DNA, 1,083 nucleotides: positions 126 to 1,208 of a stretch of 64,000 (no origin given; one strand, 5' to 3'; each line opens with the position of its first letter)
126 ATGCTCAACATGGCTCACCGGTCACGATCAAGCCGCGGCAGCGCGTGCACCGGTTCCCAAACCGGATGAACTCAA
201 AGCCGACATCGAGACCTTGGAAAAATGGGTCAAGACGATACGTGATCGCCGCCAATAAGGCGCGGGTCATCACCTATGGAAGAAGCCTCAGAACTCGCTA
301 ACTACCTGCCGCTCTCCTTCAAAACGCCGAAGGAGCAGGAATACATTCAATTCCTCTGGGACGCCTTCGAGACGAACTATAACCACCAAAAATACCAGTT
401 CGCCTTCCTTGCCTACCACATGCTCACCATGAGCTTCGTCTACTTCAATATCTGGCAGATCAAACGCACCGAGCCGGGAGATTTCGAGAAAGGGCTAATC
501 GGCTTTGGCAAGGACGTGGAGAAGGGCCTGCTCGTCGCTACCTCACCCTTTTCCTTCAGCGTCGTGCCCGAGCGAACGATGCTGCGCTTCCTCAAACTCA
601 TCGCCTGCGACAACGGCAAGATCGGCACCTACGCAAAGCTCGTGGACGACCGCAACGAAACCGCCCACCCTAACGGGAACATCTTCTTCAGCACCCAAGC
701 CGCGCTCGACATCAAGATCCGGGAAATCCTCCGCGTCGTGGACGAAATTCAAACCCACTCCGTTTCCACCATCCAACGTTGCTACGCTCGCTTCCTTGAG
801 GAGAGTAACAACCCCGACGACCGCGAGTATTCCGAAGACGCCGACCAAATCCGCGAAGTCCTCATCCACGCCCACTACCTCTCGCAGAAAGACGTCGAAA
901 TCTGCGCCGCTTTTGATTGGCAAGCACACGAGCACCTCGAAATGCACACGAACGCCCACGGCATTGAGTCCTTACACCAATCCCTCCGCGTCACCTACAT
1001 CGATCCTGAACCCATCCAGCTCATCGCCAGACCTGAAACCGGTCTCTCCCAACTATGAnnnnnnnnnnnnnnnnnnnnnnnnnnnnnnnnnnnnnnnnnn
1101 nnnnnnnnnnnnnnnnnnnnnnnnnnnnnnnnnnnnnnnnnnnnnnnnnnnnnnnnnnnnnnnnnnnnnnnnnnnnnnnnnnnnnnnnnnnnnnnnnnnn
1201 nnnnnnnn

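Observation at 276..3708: HEPN-like protein coupled to a GHKL-ATPase/PD-(D/E)xK (Shedu-like) fusion plus an unknown helical protein: candidate unnamed defence operon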

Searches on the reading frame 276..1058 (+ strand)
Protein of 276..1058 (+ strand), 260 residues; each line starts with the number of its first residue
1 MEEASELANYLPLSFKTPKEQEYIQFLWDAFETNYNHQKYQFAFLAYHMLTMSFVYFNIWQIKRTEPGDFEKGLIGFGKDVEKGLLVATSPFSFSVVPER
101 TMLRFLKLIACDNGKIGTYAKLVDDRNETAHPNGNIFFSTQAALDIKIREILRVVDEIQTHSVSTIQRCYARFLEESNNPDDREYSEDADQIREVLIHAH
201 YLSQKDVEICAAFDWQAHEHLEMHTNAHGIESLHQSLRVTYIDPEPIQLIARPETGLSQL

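Call 3: search_protein_families(library=pfam, proteins=[window:276-1058:+], max_evalue=1)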
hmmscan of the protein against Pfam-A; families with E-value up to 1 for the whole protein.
window:276-1058:+ (260 aa): 1 family
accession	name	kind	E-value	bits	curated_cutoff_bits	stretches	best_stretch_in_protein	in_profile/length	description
PF18735.6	HEPN_RiboL-PSP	-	0.085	13.2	28.4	1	117-159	144-186/191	RiboL-PSP-HEPN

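Call 4: search_protein_families(library=padloc, proteins=[window:276-1058:+], max_evalue=1)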
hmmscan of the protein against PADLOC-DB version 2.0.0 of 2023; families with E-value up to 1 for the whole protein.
window:276-1058:+ (260 aa): 0 families

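Call 5: search_protein_families(library=ncbifam, proteins=[window:276-1058:+], max_evalue=1)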
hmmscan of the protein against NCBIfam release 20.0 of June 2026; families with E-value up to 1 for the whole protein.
window:276-1058:+ (260 aa): 0 families

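Call 7: search_protein_families(library=phrogs, proteins=[window:276-1058:+], max_evalue=1)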
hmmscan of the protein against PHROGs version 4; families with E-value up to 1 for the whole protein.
window:276-1058:+ (260 aa): 1 family
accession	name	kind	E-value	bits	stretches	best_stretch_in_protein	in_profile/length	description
phrog_28900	-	unknown function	0.16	12.6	1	139-154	17-32/44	-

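Call 9: find_homologous_proteins(query=window:276-1055:+)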
Query window:276-1055:+ (260 aa): 2790 proteins with E <= 0.001 among 4061 candidates; the best 120 are listed.
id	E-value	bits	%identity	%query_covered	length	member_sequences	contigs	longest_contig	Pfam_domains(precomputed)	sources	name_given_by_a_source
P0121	5.1e-147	506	91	94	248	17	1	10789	-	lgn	-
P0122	5.3e-145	499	89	94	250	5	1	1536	-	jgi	jgi:hypothetical protein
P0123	7.7e-145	499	89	94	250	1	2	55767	-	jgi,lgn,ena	jgi:hypothetical protein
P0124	8.3e-145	499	88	94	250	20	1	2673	-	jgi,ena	jgi:hypothetical protein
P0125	7.3e-143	492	87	94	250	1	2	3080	-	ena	-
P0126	4.4e-142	490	87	93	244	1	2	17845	-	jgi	-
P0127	5.3e-142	489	88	95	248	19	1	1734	-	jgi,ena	-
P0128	3.8e-139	480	86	93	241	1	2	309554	-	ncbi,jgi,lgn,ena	jgi:hypothetical protein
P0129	3.4e-138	477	82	95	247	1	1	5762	-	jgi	jgi:hypothetical protein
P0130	6.8e-138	476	86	93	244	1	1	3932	-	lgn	-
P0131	3.6e-137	474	84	93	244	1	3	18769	-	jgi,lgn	jgi:hypothetical protein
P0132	9.8e-136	469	83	95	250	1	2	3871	-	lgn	-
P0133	5.8e-134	463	83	94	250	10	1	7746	-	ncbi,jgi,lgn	jgi:hypothetical protein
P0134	9.9e-133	459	83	93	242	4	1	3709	-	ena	-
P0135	1.7e-132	458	82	93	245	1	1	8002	-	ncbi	-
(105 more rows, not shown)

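Call 15: find_encoding_contigs(protein=P0128, flank=8000, max_places=4)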
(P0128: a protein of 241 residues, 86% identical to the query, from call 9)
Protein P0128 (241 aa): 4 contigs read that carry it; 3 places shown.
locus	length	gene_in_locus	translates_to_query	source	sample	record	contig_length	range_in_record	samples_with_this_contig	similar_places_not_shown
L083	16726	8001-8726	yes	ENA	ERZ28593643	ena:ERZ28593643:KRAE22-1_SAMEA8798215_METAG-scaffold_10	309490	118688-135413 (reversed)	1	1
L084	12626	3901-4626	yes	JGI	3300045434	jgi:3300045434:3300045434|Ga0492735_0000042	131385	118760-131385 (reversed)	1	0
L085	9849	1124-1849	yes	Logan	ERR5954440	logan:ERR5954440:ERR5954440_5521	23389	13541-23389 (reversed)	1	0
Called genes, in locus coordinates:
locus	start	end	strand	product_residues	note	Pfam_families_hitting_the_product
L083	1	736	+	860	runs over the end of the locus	PF02861:Clp_N, PF23569:NBD_SMAX1, PF00004:AAA, PF17871:AAA_lid_9, PF00004:AAA, PF07724:AAA_2, PF07728:AAA_5, PF10431:ClpB_D2-small, +6 more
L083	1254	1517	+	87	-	-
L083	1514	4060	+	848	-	PF04313:HSDR_N (faint), PF13588:HSDR_N_2 (weak), PF04851:ResIII, PF00270:DEAD, PF18766:SWI2_SNF2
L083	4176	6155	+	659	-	PF02384:N6_Mtase, PF01170:UPF0020 (faint)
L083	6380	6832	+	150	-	PF01797:Y1_Tnp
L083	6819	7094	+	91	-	-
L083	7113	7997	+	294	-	PF13365:Trypsin_2 (weak)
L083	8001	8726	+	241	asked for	-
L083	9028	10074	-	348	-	PF13378:MR_MLE_C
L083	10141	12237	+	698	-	PF22842:Pel9A-like_beta_helix (faint), PF05048:NosD (faint), PF13229:Beta_helix (weak)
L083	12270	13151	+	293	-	PF00135:COesterase, PF01738:DLH (faint), PF20434:BD-FAE, PF00561:Abhydrolase_1 (faint), PF12146:Hydrolase_4 (faint), PF07859:Abhydrolase_3, PF00326:Peptidase_S9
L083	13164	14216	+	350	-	PF10023:Aminopep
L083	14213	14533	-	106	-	-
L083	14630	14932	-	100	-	-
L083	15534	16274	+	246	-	PF18762:Kinase-PolyVal (faint)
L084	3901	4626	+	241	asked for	-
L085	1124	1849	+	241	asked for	-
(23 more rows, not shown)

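Call 22: find_related_loci(query=A2, collection=metagenome_contigs, flank=7000)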
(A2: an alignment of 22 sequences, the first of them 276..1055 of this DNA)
Query A2 (260 aa) in metagenome_contigs; peptide patterns used: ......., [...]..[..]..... (x = any residue, [..] = any of these).
600 stretches matched a pattern (row limit reached: there are more); 315 encode a relative of the query (tblastn E <= 1e-3); the best 80 are kept; 80 distinct loci.
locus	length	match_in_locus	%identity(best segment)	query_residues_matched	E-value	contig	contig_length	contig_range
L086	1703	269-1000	87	1-246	2e-159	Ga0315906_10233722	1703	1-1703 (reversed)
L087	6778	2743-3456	87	6-243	1e-145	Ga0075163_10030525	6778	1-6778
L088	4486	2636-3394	80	1-256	2e-140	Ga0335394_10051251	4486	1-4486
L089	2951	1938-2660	81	1-244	2e-141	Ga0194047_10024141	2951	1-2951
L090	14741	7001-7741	79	1-247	4e-135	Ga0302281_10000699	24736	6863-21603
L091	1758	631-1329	84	9-241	1e-144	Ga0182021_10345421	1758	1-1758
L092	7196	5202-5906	81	1-237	2e-133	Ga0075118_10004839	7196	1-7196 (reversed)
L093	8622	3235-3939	81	1-237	3e-133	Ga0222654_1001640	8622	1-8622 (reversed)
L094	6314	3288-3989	78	9-245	7e-128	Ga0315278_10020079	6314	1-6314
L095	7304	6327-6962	86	6-217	3e-127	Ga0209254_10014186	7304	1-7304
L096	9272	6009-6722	78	1-241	6e-126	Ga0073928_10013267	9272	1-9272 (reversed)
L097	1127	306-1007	77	10-243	4e-138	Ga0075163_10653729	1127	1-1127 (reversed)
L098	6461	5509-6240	72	1-244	1e-122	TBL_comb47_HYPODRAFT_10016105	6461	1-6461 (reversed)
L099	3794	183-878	74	9-243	3e-123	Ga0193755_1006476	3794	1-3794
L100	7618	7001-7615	84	7-211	2e-119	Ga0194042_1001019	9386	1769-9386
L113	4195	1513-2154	79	1-214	5e-116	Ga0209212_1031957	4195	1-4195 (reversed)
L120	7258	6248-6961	72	1-241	2e-114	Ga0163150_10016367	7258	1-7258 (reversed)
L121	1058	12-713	72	1-237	2e-125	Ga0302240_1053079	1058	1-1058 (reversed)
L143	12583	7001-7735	70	7-253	2e-112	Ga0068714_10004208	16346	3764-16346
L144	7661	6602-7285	73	7-237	1e-112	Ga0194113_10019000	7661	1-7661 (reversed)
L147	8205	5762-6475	68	1-241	3e-112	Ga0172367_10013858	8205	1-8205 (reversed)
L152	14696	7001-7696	71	7-241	6e-112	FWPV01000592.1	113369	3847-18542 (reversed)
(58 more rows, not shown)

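Call 24: search_protein_families(library=pfam, proteins=[L144:1752-4364:+, L147:485-3202:+, L152:5096-6979:+, L096:4797-5981:+, L113:3-1505:+, L120:1213-2418:+], max_evalue=0.001)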
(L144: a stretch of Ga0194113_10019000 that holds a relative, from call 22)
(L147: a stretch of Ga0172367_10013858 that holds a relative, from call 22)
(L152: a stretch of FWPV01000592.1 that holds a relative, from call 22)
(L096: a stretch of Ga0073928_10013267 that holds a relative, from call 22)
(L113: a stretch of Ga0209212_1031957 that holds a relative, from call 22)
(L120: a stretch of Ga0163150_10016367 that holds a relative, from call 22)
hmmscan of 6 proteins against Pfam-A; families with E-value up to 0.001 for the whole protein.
L144:1752-4364:+ (870 aa): 5 families
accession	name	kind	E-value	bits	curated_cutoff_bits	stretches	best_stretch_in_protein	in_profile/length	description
PF02384.22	N6_Mtase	-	1.7e-48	166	20.4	1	151-477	4-303/311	N-6 DNA Methylase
PF01420.25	Methylase_S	-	3.4e-10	40.8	22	1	667-833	4-150/168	Type I restriction modification DNA specificity domain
PF01170.24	UPF0020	-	6.9e-08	32.8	22.3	1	183-291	20-132/197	RMKL-like, methyltransferase domain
PF07669.17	Eco57I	-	4.8e-06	27.2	25.3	1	276-357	70-160/171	Eco57I restriction-modification methylase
PF20473.4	MmeI_Mtase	-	0.00093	18.9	27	0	195-218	23-46/259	MmeI, DNA-methyltransferase domain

L147:485-3202:+ (905 aa): 5 families
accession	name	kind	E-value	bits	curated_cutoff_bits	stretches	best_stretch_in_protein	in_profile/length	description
PF04851.21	ResIII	-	1.8e-37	129.2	22.5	1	240-392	4-163/164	Type III restriction enzyme, res subunit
PF18766.7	SWI2_SNF2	-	8.1e-14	52.2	26.7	1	243-394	1-158/221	SWI2/SNF2 ATPase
PF00270.35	DEAD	-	4.1e-11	43.3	26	1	242-394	2-163/167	DEAD/DEAH box helicase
PF04313.20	HSDR_N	-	7e-07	29.7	25.1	1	106-171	122-195/198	Type I restriction enzyme R protein N terminus (HSDR_N)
PF13588.12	HSDR_N_2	-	3.8e-05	24.2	25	1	109-172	36-100/110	Type I restriction enzyme R protein N terminus (HSDR_N)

L152:5096-6979:+ (627 aa): 3 families
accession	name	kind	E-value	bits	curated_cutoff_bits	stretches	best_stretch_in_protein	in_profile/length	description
PF01935.23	DUF87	-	6.9e-21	75.8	23.2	1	201-361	8-169/220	Helicase HerA, central domain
PF05872.18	HerA_C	-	7.8e-07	28.5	22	1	485-554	257-322/502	Helicase HerA-like C-terminal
PF12846.13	AAA_10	-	2.9e-05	23.7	27.5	0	217-259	22-64/362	AAA-like domain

L096:4797-5981:+ (394 aa): 1 family
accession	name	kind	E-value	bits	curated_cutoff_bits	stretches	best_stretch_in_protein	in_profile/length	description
PF16263.11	DUF4917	-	9.6e-70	235.9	28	1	73-393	1-311/311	Domain of unknown function (DUF4917)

L113:3-1505:+ (500 aa): 1 family
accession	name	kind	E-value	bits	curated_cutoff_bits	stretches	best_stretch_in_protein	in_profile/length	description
PF05872.18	HerA_C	-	1.2e-06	27.9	22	1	352-448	263-361/502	Helicase HerA-like C-terminal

L120:1213-2418:+ (401 aa): 0 families

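Call 25: search_protein_families(library=padloc, proteins=[L144:1752-4364:+, L147:485-3202:+, L152:5096-6979:+, L096:4797-5981:+, L113:3-1505:+, L120:1213-2418:+], max_evalue=0.001)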
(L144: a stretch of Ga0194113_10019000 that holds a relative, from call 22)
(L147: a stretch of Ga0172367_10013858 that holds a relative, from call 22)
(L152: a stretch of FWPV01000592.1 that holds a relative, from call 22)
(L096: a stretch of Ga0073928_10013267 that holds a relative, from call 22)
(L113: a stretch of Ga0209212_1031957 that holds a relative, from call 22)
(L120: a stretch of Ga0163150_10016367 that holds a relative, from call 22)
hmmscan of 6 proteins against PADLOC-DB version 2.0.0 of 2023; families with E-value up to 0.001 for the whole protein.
L144:1752-4364:+ (870 aa): 146 families (the best 25 are shown)
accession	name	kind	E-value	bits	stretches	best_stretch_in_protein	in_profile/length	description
PDLC03021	MTase_I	-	2.4e-95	318.2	1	19-483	2-458/491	Type I methyltransferase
PDLC03026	MTase_I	-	3.6e-57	192.6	1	46-389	28-365/487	Type I methyltransferase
PDLC03025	MTase_I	-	4.6e-53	178.8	1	48-397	29-384/569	Type I methyltransferase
PDLC03192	Specificity_I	-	8.7e-42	141.1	1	666-854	4-193/418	Type I specificity subunit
PDLC03069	Specificity_I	-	3.2e-38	129.8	2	488-638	3-152/387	Type I specificity subunit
PDLC04134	mad2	-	2.2e-34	117.2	1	23-401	140-464/492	mads_2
PDLC03036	MTase_I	-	1.5e-33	114.1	1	149-396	192-443/635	Type I methyltransferase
PDLC03117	Specificity_I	-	6.8e-32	109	2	665-838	189-359/518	Type I specificity subunit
PDLC03129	Specificity_I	-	5.9e-30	102.4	1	666-842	197-373/431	Type I specificity subunit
PDLC03018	MTase_I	-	1.5e-28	97.7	3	154-215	291-351/749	Type I methyltransferase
PDLC03072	Specificity_I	-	2.1e-28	97.6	2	666-841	236-409/448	Type I specificity subunit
PDLC03127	Specificity_I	-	1.4e-27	94.7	2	665-839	250-423/571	Type I specificity subunit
PDLC03624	REase_MTase_IIG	-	1.6e-26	90.5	3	665-864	887-1070/1271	Type IIG restriction enzyme-methyltransferase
PDLC04137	mad5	-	2.8e-26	90.6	2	662-855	208-388/392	mads_5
PDLC03100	Specificity_I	-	7.4e-26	89.5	2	662-858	191-385/392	Type I specificity subunit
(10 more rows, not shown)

L147:485-3202:+ (905 aa): 22 families
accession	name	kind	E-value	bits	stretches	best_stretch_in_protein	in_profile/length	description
PDLC03047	REase_I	-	2.7e-62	208.8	2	241-678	345-736/1107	Type I restriction enzyme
PDLC03049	REase_I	-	7.7e-36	121.4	1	88-637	36-526/807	Type I restriction enzyme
PDLC03042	REase_I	-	2.7e-26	89.3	1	240-635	445-830/1170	Type I restriction enzyme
PDLC02707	PbeA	-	3e-19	67.1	1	227-398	240-420/672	PbeA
PDLC03658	mREase_IV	-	3.7e-16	56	1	246-392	232-372/953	Type IV methyl-directed restriction enzyme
PDLC03659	mREase_IV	-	3e-15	53.2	1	241-392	224-372/945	Type IV methyl-directed restriction enzyme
PDLC02704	PbeA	-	2.8e-13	47.3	1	239-400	254-427/682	PbeA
PDLC03597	REase_MTase_IIG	-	3.8e-13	45.9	1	218-319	145-247/1646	Type IIG restriction enzyme-methyltransferase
PDLC03048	REase_I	-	5.3e-12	42.7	1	231-392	232-409/976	Type I restriction enzyme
PDLC03045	REase_I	-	9.7e-10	35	1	241-398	259-430/995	Type I restriction enzyme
PDLC01439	typeIV_DinG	-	7.8e-09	32.7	1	241-326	17-97/575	CAS-IV-A; associated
PDLC02706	PbeA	-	1e-08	32.3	1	241-393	271-433/722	PbeA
PDLC02703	PbeA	-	2.1e-06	24.6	1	261-394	263-408/626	PbeA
PDLC03046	REase_I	-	2.9e-05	20.2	1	236-311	260-335/1025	Type I restriction enzyme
PDLC02619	DrmD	-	4.4e-05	19.8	1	268-391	59-193/872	DrmD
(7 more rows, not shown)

L152:5096-6979:+ (627 aa): 20 families
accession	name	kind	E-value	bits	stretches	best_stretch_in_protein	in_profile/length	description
PDLC04103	HerA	-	2.5e-155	516.1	1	54-619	12-575/579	-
PDLC04105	HerA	-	4.8e-70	234.7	1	56-624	10-559/576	-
PDLC04098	HerA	-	2.5e-56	189.6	2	400-622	436-670/686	-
PDLC04102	HerA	-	1.6e-52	176.7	2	458-623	477-642/654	-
PDLC02185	HerA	-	3.6e-49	166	2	479-622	440-583/585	-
PDLC04100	HerA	-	1.8e-48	163.6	2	478-622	433-576/580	-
PDLC04097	HerA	-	4.6e-42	142.5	2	486-620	475-613/618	-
PDLC04106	HerA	-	7.2e-41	138.5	2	463-623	486-651/667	-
PDLC02188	HerA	-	5.8e-30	102.7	2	482-621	425-563/578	-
PDLC04104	HerA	-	3.3e-28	96.5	1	330-623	69-359/379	-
PDLC04140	mad8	-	1.7e-18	65.2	1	216-599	27-298/314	mads_8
PDLC01055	HerA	-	3e-18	63.9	1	464-601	399-525/532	Type III coevolved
PDLC04101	HerA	-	3.1e-16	57.1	1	94-269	40-222/400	-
PDLC04107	HerA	-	8.7e-15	52.5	1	181-263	136-217/306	-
PDLC04099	HerA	-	3.6e-14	50.6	1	154-258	109-212/214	-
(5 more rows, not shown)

L096:4797-5981:+ (394 aa): 2 families
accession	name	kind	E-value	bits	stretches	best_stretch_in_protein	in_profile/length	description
PDLC04960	PDC-S21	-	3.2e-111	370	1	56-393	3-334/336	-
PDLC04961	PDC-S21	-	5.5e-67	224.4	1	49-393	6-328/336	-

L113:3-1505:+ (500 aa): 36 families (the best 25 are shown)
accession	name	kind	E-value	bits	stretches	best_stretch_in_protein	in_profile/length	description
PDLC04105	HerA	-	3.1e-80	268.4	1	277-499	347-573/576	-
PDLC02188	HerA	-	7.8e-64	214.5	1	277-496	348-577/578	-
PDLC04104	HerA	-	4.1e-61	204.8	1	277-500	149-376/379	-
PDLC04102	HerA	-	6.9e-53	178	1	277-481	428-639/654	-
PDLC04106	HerA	-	6.8e-51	171.6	1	280-497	441-664/667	-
PDLC04098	HerA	-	1.5e-49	167.2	1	287-497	463-685/686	-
PDLC02185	HerA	-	4.5e-42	142.5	1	293-481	389-581/585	-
PDLC04100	HerA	-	9.9e-42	141.4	1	289-482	382-575/580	-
PDLC04103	HerA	-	1.1e-35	121.1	1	288-479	381-574/579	-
PDLC04081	SIR2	-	6.9e-27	92.5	1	111-279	109-272/345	-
PDLC04097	HerA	-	2.6e-20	70.6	1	304-479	429-611/618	-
PDLC04084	SIR2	-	1.7e-18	65.1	1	118-279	159-318/414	-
PDLC04088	SIR2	-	2.9e-18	64.2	1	120-279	150-301/390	-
PDLC04075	SIR2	-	2.9e-15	54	1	121-279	170-322/414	-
PDLC04087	SIR2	-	4.8e-15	53.3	1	123-279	119-261/343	-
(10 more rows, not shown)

L120:1213-2418:+ (401 aa): 0 families

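Call 42: predict_structure(alignment_id=A2)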
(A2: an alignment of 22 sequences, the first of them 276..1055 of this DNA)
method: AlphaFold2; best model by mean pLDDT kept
length: 260 residues; sequences in the alignment: 22
mean_pLDDT: 85.6   pTM: 0.81
mean pLDDT of the five models: 85.6, 85.6, 85.1, 85.0, 81.3
residues with pLDDT >= 90: 157; 70-90: 73; 50-70: 10; < 50: 20
segments of 3 or more residues with pLDDT < 50: 131-135, 246-260
pLDDT, mean of each block of 10 residues (from residue 1): 86 91 95 93 91 93 90 88 91 88 86 80 69 56 89 91 93 95 94 94 96 95 94 96 57 35
secondary structure, 60 per line:
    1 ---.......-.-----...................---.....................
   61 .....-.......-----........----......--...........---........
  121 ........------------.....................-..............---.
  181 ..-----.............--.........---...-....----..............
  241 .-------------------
elements in order: H4-10 H18-36 H40-65 H67-73 H79-86 H91-96 H99-109 H113-128 H141-161 H163-176 H188-200 H204-211 H219-222 H227-241

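Call 55: search_protein_families(library=ncbifam, proteins=[L143:4463-6979:+, L143:1913-4453:+], max_evalue=0.001)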
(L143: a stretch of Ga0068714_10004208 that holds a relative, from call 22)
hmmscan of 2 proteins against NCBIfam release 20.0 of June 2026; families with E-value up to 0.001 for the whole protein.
L143:4463-6979:+ (838 aa): 4 families
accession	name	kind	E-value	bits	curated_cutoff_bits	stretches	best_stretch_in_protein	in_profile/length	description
NF047738.1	antiphage_MADS2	equivalog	1.1e-28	99.9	720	2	136-273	295-453/654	methylation-associated defense system DNA methyltransferase MAD2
TIGR00497.1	hsdM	equivalog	8.4e-15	54.4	242.75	1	124-380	169-432/515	type I restriction-modification system subunit M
NF007278.0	PRK09737.1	equivalog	1.2e-10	40.8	662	1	505-618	270-383/461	type I restriction-modification system specificity subunit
NF047740.1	antiphage_MADS5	equivalog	1.2e-06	27.6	400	0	445-628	261-446/461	methylation-associated defense system restriction endonuclease subunit S MAD5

L143:1913-4453:+ (846 aa): 8 families
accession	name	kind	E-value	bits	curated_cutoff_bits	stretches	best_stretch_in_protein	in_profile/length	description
NF046051.1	restrict_EcoAI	equivalog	2e-65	221.6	550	1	31-585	24-515/768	EcoAI/FtnUII family type I restriction enzme subunit R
NF008521.0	PRK11448.1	equivalog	2.3e-43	148.5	729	2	184-316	406-551/1123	type I restriction-modification system endonuclease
TIGR00348.1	hsdR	subfamily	1.9e-13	49.8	284.55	1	215-557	274-615/674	HsdR family type I site-specific deoxyribonuclease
NF053632.1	heli_RadD_YejH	equivalog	6.6e-13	47.8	720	2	189-327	3-129/573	DNA repair helicase RadD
TIGR04095.1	dnd_restrict_1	equivalog_domain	4.7e-11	42.4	600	1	189-344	9-172/451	DNA phosphorothioation system restriction enzyme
NF010337.0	PRK13766.1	equivalog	2e-09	36.1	610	1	203-322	25-149/781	Hef nuclease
NF003426.0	PRK04914.1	equivalog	4.2e-05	22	576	1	209-316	171-284/959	RNA polymerase-associated protein RapA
NF038318.1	DISARM_DrmD_b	equivalog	0.0007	17.8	950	0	216-340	55-190/868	DISARM system SNF2-like helicase DrmD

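Call 64: find_encoding_contigs(protein=window:276-1055:+, flank=10000, max_places=4)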
Protein window:276-1055:+ (260 aa): 1 contig read that carries it; 1 place shown.
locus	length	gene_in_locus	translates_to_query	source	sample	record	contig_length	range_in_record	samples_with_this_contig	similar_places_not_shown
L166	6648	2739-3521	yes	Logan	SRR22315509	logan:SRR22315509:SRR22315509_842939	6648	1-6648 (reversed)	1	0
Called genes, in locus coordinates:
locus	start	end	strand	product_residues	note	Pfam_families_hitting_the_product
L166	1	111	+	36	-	?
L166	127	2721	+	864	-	PF02463:SMC_N (weak), PF13166:AAA_13, PF13304:AAA_21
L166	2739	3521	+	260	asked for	-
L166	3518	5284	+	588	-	PF02518:HATPase_c (weak), PF13589:HATPase_c_3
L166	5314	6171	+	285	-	-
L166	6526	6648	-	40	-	?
